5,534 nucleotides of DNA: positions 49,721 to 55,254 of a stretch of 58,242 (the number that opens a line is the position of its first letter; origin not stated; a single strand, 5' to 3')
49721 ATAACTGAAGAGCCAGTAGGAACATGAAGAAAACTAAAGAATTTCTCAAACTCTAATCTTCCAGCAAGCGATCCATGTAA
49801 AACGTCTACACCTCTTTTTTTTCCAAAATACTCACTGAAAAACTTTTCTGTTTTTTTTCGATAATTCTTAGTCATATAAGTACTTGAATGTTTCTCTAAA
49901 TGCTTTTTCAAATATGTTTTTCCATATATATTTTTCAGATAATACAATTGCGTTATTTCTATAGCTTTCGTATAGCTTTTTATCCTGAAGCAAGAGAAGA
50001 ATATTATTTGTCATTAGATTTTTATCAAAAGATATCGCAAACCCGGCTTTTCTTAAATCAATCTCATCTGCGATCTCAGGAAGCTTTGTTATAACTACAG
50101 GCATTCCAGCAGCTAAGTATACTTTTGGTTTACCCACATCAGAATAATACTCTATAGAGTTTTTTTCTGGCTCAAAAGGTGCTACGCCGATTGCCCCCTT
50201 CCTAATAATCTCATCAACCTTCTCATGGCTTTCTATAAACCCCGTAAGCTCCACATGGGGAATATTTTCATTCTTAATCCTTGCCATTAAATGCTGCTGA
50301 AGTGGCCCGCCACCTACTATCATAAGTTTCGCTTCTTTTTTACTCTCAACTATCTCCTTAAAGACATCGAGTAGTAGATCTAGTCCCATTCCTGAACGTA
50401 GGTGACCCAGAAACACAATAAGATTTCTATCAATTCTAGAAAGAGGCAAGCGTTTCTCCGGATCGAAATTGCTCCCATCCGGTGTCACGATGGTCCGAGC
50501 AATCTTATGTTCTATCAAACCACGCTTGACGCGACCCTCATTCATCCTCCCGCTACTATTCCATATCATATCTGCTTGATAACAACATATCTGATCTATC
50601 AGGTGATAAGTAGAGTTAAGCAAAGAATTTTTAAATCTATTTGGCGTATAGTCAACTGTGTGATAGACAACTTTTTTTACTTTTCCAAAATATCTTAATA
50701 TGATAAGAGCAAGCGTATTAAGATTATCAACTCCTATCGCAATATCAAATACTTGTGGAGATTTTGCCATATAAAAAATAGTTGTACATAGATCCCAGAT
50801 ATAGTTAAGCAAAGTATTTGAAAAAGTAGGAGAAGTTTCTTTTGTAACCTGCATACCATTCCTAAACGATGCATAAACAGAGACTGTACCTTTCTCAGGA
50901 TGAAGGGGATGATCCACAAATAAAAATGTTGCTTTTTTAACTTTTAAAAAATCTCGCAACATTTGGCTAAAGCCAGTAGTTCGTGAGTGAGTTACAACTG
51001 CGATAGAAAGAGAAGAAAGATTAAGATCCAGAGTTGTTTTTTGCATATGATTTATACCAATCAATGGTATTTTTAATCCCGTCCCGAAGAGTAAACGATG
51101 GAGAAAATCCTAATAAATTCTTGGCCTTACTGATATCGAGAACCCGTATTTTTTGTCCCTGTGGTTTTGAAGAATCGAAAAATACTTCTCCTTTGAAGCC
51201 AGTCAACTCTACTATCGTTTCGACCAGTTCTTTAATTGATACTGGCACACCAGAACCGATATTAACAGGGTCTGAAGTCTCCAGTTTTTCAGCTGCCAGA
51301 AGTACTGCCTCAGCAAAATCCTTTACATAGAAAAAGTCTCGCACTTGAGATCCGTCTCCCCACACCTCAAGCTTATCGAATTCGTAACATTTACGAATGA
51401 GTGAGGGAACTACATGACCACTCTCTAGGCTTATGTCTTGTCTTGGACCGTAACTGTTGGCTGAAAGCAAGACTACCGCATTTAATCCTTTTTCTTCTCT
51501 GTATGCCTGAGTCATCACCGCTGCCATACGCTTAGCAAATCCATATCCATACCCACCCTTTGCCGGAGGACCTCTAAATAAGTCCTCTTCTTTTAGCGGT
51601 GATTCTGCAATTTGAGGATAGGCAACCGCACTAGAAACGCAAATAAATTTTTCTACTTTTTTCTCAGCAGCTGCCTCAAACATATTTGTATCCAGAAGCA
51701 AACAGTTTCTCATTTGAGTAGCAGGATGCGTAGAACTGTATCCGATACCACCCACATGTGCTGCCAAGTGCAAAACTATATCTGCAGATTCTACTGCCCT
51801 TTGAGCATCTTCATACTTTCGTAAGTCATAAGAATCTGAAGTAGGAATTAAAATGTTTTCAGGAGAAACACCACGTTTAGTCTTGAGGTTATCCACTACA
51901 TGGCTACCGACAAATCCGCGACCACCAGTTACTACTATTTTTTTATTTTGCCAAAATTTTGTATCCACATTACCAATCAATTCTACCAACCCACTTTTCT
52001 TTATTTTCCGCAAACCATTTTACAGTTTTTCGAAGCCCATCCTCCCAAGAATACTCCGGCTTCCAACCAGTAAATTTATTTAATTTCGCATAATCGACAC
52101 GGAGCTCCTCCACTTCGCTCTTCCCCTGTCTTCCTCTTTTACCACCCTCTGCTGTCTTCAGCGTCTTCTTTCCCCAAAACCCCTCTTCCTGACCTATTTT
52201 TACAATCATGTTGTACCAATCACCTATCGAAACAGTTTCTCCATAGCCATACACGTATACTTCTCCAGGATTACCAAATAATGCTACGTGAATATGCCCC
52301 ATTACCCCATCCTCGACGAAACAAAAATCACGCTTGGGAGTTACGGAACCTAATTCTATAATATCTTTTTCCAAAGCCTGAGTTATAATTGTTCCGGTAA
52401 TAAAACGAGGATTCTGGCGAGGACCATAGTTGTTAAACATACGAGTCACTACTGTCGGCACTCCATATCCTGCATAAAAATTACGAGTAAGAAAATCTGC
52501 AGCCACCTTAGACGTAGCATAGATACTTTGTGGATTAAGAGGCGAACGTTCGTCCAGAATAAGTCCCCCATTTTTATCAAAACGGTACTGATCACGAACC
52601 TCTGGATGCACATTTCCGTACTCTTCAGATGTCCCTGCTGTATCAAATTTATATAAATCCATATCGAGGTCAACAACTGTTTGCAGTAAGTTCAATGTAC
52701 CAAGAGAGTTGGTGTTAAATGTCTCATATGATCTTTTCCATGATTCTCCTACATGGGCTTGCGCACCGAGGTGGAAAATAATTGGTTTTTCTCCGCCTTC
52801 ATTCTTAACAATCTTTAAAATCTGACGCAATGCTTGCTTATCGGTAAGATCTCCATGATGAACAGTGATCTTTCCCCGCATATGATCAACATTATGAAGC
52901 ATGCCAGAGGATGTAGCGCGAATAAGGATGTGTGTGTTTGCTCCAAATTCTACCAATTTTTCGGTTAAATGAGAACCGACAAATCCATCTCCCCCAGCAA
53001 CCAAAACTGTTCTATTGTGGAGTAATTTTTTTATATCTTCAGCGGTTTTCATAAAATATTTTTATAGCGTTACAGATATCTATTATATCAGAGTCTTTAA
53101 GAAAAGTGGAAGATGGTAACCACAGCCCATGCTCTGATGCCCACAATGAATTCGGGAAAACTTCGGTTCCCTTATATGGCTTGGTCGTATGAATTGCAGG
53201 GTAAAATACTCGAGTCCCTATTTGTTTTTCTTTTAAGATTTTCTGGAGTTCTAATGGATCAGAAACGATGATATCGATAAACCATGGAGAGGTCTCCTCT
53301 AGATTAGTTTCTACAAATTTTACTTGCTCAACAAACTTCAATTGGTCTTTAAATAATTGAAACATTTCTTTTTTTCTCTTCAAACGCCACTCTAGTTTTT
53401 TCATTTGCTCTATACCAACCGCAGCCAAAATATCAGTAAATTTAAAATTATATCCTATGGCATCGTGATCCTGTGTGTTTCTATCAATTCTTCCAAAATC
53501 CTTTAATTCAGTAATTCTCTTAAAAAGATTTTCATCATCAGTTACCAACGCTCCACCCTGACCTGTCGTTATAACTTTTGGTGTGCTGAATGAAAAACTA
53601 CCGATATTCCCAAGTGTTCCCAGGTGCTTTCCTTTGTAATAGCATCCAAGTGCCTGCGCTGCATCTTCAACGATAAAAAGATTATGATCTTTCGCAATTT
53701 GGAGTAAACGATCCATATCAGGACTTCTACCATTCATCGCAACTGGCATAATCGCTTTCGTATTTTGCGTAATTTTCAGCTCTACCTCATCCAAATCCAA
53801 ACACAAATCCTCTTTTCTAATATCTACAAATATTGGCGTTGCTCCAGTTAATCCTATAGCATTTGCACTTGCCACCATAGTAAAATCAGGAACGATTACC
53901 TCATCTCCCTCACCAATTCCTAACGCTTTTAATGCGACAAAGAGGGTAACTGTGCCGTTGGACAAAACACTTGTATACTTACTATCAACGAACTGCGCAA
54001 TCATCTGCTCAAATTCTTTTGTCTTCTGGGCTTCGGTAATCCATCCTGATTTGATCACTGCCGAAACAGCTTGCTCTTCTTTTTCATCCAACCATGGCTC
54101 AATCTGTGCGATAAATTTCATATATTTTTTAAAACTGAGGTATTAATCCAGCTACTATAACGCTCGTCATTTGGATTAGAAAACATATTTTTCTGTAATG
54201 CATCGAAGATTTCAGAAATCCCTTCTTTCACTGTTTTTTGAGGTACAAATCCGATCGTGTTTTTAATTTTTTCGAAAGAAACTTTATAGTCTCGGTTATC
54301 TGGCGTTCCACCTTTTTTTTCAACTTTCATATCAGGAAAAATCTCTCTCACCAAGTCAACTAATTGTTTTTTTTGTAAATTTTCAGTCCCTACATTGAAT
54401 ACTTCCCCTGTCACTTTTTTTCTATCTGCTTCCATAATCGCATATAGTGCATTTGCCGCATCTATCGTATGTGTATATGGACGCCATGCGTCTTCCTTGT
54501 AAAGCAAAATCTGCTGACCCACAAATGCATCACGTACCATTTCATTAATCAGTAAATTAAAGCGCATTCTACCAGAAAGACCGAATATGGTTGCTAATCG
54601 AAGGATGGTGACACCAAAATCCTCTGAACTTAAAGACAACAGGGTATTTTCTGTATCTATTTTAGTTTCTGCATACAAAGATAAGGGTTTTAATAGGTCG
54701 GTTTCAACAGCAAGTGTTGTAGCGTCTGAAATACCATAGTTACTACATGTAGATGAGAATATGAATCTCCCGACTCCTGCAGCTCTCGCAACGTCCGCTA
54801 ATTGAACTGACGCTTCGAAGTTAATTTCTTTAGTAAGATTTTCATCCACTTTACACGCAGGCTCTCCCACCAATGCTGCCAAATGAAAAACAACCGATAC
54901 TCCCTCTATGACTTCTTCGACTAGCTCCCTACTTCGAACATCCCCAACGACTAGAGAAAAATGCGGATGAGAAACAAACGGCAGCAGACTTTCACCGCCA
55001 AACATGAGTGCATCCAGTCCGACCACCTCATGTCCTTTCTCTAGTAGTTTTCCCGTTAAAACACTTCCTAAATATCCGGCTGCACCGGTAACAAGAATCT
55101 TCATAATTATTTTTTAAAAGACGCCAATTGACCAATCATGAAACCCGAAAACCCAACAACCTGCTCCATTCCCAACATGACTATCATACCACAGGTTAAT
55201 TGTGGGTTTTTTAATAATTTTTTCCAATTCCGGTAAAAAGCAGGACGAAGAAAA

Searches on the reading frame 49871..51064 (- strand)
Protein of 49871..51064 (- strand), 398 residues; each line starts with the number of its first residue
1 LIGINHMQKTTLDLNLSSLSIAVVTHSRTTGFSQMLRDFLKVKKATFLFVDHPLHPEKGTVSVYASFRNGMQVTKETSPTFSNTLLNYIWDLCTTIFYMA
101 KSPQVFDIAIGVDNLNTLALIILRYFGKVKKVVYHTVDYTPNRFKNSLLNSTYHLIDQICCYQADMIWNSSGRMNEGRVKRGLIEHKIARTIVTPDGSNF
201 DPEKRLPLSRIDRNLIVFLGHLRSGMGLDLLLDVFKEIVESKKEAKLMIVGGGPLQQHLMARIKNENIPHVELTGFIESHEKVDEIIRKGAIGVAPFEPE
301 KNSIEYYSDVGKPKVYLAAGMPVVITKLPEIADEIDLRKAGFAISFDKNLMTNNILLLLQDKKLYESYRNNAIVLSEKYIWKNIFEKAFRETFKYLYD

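Call 7: search_protein_families(library=pfam, proteins=[window:49871-51064:-], max_evalue=0.01)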
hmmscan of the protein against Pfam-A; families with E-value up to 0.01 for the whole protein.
window:49871-51064:- (398 aa): 2 families
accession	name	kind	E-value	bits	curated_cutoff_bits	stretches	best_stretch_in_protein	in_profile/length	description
PF13692.12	Glyco_trans_1_4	-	3.1e-16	60.3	27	1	214-361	2-142/142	Glycosyl transferases group 1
PF00534.26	Glycos_transf_1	-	5e-16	59.1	26.4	1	212-372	14-169/172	Glycosyl transferases group 1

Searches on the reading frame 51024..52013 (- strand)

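Call 7: search_protein_families(library=pfam, proteins=[window:51024-52013:-], max_evalue=0.01)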
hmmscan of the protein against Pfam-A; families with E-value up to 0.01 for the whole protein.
window:51024-52013:- (330 aa): 7 families
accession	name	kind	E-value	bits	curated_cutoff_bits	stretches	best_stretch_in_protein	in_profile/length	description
PF01370.27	Epimerase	-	8.3e-49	166.6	20.9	1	26-253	1-240/240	NAD dependent epimerase/dehydratase family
PF16363.11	GDP_Man_Dehyd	-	5.4e-32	112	27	1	62-316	59-332/332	GDP-mannose 4,6 dehydratase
PF01073.25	3Beta_HSD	-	1.3e-11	44.5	22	1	27-247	1-235/280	3-beta hydroxysteroid dehydrogenase/isomerase family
PF02719.21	Polysacc_synt_2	-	1.1e-09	38.3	20.2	2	157-276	138-252/293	Polysaccharide biosynthesis protein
PF07993.18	NAD_binding_4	-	3.4e-07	30.1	20.1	1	68-183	80-203/258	Male sterility protein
PF13460.12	NAD_binding_10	-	0.00011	22.5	27.2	1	62-137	46-107/184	NAD(P)H-binding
PF04321.23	RmlD_sub_bind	-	0.0022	17.5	27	1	25-87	2-62/287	RmlD substrate binding domain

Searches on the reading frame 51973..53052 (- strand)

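Call 7: search_protein_families(library=pfam, proteins=[window:51973-53052:-], max_evalue=0.01)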
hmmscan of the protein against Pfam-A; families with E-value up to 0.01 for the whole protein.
window:51973-53052:- (360 aa): 10 families
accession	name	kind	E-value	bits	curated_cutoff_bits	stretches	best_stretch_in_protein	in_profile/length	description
PF16363.11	GDP_Man_Dehyd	-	7.8e-62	210.1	27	1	17-343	1-332/332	GDP-mannose 4,6 dehydratase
PF01370.27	Epimerase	-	5.9e-44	150.7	20.9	1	16-267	1-238/240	NAD dependent epimerase/dehydratase family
PF02719.21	Polysacc_synt_2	-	2.2e-08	34.1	20.2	1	16-128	1-117/293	Polysaccharide biosynthesis protein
PF01073.25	3Beta_HSD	-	6.2e-08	32.4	22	1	17-212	1-185/280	3-beta hydroxysteroid dehydrogenase/isomerase family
PF07993.18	NAD_binding_4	-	1.5e-06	28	20.1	1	19-205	2-204/258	Male sterility protein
PF00106.31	adh_short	-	3.3e-05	23.9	26.6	1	15-128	2-121/195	short chain dehydrogenase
PF05368.20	NmrA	-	7.3e-05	22.9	27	1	13-82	2-70/298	NmrA-like family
PF08659.16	KR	-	0.00024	21.5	22.6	1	15-90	2-81/180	KR domain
PF04321.23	RmlD_sub_bind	-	0.0033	17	27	0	15-133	2-96/287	RmlD substrate binding domain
PF13460.12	NAD_binding_10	-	0.0052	17.1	27.2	1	20-80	1-59/184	NAD(P)H-binding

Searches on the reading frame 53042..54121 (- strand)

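Call 7: search_protein_families(library=pfam, proteins=[window:53042-54121:-], max_evalue=0.01)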
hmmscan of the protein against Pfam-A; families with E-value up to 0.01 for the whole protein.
window:53042-54121:- (360 aa): 4 families
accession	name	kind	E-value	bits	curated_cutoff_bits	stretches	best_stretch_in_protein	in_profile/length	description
PF01041.23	DegT_DnrJ_EryC1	-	1.5e-103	347.3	19.8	1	11-353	3-359/360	DegT/DnrJ/EryC1/StrS aminotransferase family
PF00155.27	Aminotran_1_2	-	2.3e-07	30.8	19.7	1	34-161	44-193/361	Aminotransferase class I and II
PF00266.25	Aminotran_5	-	5.7e-06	26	21.5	1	31-304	42-336/371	Aminotransferase class-V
PF01212.27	Beta_elim_lyase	-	2.9e-05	24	27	1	29-269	29-273/288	Beta-eliminating lyase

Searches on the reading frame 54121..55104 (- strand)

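Call 7: search_protein_families(library=pfam, proteins=[window:54121-55104:-], max_evalue=0.01)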
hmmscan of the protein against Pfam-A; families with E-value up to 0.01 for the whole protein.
window:54121-55104:- (328 aa): 8 families
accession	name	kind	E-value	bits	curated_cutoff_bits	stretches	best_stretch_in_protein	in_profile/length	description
PF01370.27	Epimerase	-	2.8e-41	142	20.9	1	3-239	1-240/240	NAD dependent epimerase/dehydratase family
PF16363.11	GDP_Man_Dehyd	-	2.7e-23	83.4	27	1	4-298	1-331/332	GDP-mannose 4,6 dehydratase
PF04321.23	RmlD_sub_bind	-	2e-19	70.2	27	1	1-262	1-234/287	RmlD substrate binding domain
PF01073.25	3Beta_HSD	-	1.7e-12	47.4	22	1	4-183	1-191/280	3-beta hydroxysteroid dehydrogenase/isomerase family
PF05368.20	NmrA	-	2.2e-12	47.6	27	1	2-133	4-121/298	NmrA-like family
PF13460.12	NAD_binding_10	-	4.7e-11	43.3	27.2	1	7-171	1-144/184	NAD(P)H-binding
PF02719.21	Polysacc_synt_2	-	9.5e-09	35.3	20.2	1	3-119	1-128/293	Polysaccharide biosynthesis protein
PF07993.18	NAD_binding_4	-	9.3e-08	32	20.1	1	59-175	79-209/258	Male sterility protein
